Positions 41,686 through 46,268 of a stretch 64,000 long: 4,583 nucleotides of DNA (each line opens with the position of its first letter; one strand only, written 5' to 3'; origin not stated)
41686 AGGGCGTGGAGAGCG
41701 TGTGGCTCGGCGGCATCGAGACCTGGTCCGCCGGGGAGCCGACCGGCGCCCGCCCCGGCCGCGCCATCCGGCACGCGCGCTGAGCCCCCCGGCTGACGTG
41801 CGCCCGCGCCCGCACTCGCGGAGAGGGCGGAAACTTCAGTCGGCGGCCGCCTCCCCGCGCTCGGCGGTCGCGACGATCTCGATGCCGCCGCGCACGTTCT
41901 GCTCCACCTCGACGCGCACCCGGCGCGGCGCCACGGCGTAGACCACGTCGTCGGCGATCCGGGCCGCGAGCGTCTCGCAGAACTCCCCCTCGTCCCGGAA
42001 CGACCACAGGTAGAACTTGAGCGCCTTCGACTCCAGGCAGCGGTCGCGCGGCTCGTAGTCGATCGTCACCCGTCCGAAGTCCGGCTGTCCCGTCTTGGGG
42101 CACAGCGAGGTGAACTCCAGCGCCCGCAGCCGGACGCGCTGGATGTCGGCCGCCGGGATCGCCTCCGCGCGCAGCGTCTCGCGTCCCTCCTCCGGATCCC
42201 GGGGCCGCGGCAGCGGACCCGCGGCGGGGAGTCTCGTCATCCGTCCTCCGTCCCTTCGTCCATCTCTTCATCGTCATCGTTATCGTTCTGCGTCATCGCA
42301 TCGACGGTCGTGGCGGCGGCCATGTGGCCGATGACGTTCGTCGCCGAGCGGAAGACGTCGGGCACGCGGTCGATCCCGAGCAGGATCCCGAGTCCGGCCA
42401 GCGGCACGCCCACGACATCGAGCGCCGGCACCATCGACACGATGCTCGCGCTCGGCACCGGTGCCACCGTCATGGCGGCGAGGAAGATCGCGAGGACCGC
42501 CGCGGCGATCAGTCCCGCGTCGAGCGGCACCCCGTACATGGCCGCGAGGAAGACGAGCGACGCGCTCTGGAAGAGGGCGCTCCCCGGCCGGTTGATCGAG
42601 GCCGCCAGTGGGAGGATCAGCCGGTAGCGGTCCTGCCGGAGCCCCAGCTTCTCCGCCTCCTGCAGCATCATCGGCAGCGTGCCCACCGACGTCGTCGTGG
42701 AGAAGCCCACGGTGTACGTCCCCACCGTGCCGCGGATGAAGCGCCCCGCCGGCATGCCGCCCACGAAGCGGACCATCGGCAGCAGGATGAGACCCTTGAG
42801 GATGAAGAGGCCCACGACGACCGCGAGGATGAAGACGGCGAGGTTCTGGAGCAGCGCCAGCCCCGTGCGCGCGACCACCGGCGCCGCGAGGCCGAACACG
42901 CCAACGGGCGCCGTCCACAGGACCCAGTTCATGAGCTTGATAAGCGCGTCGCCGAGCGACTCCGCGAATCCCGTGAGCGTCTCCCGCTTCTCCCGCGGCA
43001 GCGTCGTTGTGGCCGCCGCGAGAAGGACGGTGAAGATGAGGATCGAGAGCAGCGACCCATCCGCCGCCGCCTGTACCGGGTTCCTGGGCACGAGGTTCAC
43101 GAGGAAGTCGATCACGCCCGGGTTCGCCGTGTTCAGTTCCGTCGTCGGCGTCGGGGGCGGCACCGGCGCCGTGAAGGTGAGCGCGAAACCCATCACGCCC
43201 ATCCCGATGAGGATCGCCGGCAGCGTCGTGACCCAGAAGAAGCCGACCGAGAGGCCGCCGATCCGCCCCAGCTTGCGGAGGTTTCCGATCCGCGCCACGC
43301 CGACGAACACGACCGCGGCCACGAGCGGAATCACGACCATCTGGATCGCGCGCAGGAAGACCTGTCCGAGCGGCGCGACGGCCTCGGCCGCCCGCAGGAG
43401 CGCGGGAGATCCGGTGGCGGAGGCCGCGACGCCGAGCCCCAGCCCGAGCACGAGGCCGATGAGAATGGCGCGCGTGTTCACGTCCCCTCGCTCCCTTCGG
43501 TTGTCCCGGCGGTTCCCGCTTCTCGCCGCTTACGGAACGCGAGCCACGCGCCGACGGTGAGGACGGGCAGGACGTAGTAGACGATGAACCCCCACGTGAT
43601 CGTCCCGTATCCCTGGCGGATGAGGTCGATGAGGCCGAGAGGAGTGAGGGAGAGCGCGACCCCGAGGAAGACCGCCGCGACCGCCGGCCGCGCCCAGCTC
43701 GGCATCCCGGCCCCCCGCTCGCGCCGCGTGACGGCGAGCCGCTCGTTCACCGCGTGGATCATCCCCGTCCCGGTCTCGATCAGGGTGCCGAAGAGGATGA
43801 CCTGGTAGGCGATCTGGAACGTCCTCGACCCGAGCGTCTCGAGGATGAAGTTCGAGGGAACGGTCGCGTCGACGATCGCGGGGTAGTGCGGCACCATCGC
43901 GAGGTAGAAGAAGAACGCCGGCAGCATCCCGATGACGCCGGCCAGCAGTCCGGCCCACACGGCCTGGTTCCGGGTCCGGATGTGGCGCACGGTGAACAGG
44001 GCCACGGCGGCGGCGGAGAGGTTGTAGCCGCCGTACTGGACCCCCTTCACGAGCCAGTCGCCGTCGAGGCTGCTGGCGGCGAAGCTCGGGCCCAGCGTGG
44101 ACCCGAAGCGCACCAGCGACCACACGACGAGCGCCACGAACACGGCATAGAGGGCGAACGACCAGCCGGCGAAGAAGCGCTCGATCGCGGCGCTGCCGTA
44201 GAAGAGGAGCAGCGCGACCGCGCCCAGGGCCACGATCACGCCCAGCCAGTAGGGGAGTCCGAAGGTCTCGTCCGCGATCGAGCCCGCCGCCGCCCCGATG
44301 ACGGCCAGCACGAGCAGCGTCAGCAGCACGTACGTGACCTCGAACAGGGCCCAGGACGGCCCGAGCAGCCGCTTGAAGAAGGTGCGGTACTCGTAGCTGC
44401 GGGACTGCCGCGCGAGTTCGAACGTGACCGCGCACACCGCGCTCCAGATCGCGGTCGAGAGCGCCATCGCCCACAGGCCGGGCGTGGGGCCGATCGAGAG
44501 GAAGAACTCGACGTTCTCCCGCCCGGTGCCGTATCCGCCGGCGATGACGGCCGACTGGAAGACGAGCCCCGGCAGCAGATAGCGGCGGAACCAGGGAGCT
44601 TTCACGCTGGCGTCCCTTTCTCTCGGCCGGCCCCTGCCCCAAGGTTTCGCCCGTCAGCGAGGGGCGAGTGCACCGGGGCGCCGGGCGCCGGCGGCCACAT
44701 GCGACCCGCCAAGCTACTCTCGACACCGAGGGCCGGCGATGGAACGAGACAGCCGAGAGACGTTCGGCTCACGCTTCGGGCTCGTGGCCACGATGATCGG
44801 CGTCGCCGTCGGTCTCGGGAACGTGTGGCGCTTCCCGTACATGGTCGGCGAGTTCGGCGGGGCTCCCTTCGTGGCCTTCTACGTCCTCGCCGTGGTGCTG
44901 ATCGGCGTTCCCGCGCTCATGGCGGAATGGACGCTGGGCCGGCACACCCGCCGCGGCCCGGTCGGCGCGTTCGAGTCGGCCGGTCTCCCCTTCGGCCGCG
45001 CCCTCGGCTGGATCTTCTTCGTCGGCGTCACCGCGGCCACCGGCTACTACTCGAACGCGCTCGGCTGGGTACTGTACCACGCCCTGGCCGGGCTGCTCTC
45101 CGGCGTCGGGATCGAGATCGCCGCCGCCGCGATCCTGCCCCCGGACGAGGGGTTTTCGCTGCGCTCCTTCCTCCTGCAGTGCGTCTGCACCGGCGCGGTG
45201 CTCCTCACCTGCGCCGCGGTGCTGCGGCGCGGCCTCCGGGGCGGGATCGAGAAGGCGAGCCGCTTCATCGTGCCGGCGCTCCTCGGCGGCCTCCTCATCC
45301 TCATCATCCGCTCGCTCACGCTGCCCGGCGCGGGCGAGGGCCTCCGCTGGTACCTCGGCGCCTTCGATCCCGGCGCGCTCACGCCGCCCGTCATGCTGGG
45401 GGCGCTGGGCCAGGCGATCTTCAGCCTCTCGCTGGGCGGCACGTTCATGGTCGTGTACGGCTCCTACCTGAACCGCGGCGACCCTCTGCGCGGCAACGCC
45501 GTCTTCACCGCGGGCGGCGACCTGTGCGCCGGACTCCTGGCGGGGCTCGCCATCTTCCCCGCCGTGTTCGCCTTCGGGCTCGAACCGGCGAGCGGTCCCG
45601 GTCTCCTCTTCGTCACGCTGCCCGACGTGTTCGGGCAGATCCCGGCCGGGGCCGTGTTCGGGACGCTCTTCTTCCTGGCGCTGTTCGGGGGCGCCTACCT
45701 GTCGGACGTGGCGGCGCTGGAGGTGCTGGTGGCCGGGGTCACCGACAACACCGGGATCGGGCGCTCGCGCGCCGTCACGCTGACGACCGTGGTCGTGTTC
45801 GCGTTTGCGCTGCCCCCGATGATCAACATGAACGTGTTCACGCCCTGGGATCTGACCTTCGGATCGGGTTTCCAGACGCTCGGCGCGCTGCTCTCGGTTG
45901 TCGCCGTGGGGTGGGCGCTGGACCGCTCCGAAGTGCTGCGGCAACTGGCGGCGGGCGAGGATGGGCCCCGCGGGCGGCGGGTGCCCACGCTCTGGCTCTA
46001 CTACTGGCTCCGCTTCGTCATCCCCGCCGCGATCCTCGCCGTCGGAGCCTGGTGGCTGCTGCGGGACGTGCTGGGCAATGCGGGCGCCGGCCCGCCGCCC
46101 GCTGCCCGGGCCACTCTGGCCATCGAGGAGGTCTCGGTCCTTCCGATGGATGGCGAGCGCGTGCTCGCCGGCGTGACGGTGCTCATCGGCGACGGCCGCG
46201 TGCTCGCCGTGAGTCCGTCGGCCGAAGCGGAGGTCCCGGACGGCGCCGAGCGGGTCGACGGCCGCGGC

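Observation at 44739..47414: Fusion of a Na+-coupled NSS transporter to a C-terminal amidohydrolase domain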

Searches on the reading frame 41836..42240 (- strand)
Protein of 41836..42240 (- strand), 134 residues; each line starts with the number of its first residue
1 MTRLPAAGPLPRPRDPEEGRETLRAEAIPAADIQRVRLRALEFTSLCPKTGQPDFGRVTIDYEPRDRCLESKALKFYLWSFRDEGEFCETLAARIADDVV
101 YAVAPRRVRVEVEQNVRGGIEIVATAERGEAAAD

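Call 12: search_protein_families(library=pfam, proteins=[window:41836-42240:-], max_evalue=0.001)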
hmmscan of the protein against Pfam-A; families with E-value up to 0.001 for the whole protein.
window:41836-42240:- (134 aa): 1 family
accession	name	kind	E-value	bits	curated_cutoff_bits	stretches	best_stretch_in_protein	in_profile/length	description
PF14489.11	QueF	-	1.9e-24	86.1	27.3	1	53-131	1-79/81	QueF-like protein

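Call 42: search_protein_families(library=ncbifam, proteins=[window:41836-42240:-], max_evalue=0.00001)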
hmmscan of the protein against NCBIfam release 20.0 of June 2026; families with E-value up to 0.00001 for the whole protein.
window:41836-42240:- (134 aa): 2 families
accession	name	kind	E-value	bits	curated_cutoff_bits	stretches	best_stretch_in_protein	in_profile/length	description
TIGR03139.1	QueF-II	equivalog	4.8e-33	113.4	86.9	1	35-128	19-112/115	preQ(1) synthase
TIGR03138.1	QueF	equivalog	4.8e-13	49.3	293.45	1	43-123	178-256/275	NADPH-dependent 7-cyano-7-deazaguanine reductase QueF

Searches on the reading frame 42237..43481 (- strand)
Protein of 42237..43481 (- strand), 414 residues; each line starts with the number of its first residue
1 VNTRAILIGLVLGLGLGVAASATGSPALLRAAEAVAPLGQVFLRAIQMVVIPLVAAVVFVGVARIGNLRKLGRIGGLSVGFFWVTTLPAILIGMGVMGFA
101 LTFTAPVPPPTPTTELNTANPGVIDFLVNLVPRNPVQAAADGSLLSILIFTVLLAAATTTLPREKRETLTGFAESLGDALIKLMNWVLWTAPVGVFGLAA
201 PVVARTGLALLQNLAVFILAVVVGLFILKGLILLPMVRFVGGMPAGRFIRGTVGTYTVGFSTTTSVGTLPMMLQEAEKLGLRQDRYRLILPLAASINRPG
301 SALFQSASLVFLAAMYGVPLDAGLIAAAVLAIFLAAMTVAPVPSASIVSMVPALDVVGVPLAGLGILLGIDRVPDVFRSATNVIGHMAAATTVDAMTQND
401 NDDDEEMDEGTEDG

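Call 12: search_protein_families(library=pfam, proteins=[window:42237-43481:-], max_evalue=0.001)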
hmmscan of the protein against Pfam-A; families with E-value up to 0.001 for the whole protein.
window:42237-43481:- (414 aa): 1 family
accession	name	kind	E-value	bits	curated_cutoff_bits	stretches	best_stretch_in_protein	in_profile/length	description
PF00375.23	SDF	-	1.5e-86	291.3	27.9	1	5-395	4-386/387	Sodium:dicarboxylate symporter family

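Call 42: search_protein_families(library=ncbifam, proteins=[window:42237-43481:-], max_evalue=0.00001)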
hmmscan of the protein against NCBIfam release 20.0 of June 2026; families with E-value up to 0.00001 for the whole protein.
window:42237-43481:- (414 aa): 4 families
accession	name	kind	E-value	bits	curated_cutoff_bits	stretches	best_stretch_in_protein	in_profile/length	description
NF008440.0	PRK11283.1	equivalog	9.5e-54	182.8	638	1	5-398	11-412/437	glutamate/aspartate:proton symporter GltP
NF002461.0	PRK01663.1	subfamily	1.5e-44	152.8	513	1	6-404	13-408/428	C4-dicarboxylate transporter DctA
NF009587.0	PRK13027.1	subfamily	1.4e-40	139.5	570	1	6-403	9-408/442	C4-dicarboxylate transporter DctA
NF010151.0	PRK13628.1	equivalog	6.9e-21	74.7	308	1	5-339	19-336/407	serine/threonine transporter SstT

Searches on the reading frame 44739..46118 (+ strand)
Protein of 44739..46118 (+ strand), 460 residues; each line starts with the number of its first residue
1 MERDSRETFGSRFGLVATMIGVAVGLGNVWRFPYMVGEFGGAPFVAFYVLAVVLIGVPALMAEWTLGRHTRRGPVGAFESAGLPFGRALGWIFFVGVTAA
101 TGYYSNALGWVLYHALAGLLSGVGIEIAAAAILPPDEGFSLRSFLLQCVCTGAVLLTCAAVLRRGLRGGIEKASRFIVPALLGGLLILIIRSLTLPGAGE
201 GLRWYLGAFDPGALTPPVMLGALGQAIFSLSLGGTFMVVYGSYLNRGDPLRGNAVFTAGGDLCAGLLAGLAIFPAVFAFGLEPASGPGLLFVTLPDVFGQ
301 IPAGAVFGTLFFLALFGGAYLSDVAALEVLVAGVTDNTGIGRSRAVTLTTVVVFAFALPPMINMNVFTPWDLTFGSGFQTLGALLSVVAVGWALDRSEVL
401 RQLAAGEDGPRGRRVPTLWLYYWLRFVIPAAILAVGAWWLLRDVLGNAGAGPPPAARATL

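Call 10: search_solved_structures(query=window:44739-46118:+, max_evalue=0.001, show_alignments=2)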
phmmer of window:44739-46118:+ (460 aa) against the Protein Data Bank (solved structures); distinct sequences matched with E-value up to 0.001: 104 (the best 60 are shown).
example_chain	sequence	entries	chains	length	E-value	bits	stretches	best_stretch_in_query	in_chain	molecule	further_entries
4us3_A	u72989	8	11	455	1.3e-55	192.4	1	3-435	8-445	TRANSPORTER | Sodium-dependent transporter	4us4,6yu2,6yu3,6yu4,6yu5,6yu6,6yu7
3qs6_A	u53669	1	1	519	5.3e-29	104.6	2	155-439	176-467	Na(+):neurotransmitter symporter (Snf family)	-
3qs5_A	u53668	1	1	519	5.5e-29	104.6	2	155-439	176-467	Na(+):neurotransmitter symporter (Snf family)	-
3gjc_A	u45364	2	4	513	5.5e-29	104.6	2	155-439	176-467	Transporter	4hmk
4hod_A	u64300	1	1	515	5.6e-29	104.5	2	155-439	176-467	Transporter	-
7dii_A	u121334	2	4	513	7.3e-29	104.2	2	155-439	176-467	Na(+):neurotransmitter symporter (Snf family)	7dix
3qs4_A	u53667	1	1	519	7.4e-29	104.1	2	155-439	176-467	Na(+):neurotransmitter symporter (Snf family)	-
3gjd_A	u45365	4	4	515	7.4e-29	104.1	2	155-439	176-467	Transporter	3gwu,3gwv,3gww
2a65_A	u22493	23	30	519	7.6e-29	104.1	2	155-439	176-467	Na(+):neurotransmitter symporter (Snf family) | Transporter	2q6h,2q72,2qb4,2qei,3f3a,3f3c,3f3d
5jag_A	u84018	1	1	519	7.7e-29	104.1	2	155-439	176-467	Transporter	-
8ft4_A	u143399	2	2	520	7.7e-29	104.1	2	155-439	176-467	Na(+):neurotransmitter symporter (Snf family)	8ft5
3mpq_A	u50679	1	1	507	8.9e-29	103.9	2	155-439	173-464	Transporter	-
3tu0_A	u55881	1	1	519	1.3e-28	103.3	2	155-439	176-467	Leucine transporter LeuT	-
6xwm_A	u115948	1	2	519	1.4e-28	103.3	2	155-439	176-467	Na(+):neurotransmitter symporter (Snf family)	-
3tt1_A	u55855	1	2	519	1.6e-28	103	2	155-439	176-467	Leucine transporter LeuT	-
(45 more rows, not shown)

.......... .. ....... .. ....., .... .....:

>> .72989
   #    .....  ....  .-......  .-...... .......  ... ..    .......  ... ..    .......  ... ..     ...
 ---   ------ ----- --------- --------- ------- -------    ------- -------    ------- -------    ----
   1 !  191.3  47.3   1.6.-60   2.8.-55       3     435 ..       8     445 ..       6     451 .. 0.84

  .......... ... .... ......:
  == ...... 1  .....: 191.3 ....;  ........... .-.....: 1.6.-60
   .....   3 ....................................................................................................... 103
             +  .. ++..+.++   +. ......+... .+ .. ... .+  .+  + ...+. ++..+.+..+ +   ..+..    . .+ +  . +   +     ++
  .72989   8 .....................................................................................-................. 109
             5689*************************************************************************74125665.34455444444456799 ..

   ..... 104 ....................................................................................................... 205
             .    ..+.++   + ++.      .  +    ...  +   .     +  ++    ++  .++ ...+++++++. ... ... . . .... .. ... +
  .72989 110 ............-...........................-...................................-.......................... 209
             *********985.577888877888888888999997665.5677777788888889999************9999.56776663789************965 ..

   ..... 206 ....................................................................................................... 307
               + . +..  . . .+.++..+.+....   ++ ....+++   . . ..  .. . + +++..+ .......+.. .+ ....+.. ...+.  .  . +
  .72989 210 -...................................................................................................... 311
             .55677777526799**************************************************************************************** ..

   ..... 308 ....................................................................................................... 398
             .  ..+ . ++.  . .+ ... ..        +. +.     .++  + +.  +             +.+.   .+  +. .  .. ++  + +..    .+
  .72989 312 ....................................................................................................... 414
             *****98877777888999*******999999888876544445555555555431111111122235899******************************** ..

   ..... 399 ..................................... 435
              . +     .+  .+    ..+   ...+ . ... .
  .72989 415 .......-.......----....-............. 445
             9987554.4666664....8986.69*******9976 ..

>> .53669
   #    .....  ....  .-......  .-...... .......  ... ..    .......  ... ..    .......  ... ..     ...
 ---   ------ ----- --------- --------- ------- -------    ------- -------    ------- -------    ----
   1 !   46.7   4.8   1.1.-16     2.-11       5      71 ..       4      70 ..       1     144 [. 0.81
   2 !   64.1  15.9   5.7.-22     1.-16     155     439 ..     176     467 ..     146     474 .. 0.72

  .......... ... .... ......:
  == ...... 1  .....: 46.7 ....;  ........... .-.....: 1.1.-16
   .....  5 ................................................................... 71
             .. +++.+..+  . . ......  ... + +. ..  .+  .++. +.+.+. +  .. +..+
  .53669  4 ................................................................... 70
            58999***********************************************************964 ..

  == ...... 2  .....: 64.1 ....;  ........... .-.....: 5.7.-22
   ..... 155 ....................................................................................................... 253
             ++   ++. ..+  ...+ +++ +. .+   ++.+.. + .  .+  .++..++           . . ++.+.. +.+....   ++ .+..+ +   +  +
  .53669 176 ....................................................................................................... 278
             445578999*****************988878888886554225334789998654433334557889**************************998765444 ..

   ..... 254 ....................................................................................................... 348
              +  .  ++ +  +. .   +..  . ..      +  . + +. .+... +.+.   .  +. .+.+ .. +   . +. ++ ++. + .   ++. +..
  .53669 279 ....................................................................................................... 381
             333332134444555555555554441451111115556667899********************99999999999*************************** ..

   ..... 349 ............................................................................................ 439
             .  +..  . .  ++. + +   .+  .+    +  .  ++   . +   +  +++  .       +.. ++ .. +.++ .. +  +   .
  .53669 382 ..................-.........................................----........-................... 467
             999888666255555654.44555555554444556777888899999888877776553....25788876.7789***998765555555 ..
